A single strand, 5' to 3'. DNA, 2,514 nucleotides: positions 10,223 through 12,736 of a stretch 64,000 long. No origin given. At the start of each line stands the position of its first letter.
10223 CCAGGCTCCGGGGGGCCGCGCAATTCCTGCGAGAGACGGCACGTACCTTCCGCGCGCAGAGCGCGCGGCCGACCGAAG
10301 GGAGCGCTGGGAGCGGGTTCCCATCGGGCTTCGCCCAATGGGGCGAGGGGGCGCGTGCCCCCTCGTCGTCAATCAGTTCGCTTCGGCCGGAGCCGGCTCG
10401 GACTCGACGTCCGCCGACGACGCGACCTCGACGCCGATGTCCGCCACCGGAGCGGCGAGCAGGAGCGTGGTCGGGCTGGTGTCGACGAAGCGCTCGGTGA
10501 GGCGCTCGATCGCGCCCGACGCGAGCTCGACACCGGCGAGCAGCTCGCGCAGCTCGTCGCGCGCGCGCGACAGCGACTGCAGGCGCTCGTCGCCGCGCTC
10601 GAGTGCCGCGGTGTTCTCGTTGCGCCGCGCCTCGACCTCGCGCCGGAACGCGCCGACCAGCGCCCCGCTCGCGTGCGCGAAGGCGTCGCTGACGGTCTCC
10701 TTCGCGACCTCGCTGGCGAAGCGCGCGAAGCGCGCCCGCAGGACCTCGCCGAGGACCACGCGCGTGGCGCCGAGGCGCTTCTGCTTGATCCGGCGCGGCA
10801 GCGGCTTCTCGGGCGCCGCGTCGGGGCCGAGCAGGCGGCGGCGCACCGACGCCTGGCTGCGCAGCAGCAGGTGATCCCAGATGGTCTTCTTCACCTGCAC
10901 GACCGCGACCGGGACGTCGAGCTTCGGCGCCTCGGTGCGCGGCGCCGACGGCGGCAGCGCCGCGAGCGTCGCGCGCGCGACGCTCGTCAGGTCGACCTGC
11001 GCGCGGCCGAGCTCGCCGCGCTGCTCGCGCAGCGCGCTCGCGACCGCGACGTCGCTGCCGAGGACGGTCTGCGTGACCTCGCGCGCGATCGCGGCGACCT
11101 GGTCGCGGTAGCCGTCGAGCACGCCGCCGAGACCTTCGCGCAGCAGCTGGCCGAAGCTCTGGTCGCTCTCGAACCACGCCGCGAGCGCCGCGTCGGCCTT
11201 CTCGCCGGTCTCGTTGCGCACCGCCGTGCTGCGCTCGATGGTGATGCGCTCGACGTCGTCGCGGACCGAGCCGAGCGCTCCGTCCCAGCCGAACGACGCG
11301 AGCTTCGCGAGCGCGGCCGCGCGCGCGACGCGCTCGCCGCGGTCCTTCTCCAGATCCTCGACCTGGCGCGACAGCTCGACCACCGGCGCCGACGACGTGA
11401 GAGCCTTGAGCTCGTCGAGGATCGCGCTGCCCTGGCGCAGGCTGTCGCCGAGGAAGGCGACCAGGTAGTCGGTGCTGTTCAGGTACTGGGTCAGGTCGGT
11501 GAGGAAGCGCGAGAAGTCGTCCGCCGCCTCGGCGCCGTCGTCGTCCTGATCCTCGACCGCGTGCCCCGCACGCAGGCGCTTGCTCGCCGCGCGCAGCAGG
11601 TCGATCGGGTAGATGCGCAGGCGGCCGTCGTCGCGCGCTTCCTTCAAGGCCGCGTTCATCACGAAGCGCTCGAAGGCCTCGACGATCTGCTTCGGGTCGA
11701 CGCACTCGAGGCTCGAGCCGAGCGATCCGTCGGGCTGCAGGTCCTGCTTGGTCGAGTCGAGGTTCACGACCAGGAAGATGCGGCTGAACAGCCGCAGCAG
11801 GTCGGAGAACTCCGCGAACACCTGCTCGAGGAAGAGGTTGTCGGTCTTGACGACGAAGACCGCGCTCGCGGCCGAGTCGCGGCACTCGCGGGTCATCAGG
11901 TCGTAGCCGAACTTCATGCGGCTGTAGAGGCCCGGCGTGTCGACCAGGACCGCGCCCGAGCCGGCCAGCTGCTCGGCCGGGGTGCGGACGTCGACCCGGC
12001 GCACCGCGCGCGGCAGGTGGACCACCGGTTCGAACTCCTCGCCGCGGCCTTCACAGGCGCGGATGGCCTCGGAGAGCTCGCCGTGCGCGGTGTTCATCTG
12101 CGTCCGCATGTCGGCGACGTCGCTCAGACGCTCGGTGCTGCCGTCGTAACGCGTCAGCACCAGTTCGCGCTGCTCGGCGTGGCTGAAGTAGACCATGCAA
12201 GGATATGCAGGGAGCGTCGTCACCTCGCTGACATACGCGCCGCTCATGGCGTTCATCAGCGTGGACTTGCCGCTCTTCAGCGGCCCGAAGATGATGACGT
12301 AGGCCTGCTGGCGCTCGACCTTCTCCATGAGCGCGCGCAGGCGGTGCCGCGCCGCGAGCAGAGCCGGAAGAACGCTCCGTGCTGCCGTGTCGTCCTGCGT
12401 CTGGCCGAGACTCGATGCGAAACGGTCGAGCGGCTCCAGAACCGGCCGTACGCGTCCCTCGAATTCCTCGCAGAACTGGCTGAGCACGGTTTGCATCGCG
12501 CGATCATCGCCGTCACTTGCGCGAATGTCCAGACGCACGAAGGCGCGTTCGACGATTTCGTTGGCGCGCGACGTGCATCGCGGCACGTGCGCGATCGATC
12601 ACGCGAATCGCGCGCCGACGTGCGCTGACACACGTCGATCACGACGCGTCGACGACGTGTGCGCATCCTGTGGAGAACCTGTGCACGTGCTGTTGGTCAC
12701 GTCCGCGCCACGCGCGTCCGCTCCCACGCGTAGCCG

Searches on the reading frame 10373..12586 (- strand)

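Call 76: search_protein_families(library=pfam, proteins=[window:10373-12586:-], max_evalue=0.0001)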
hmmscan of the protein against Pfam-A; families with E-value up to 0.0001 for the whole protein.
window:10373-12586:- (737 aa): 2 families
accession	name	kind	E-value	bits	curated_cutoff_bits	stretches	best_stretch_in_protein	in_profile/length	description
PF00350.29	Dynamin_N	-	1.9e-08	34.9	27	1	97-274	1-164/168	Dynamin family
PF01926.29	MMR_HSR1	-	8.2e-06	26.3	21.9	0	97-126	2-30/113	50S ribosome-binding GTPase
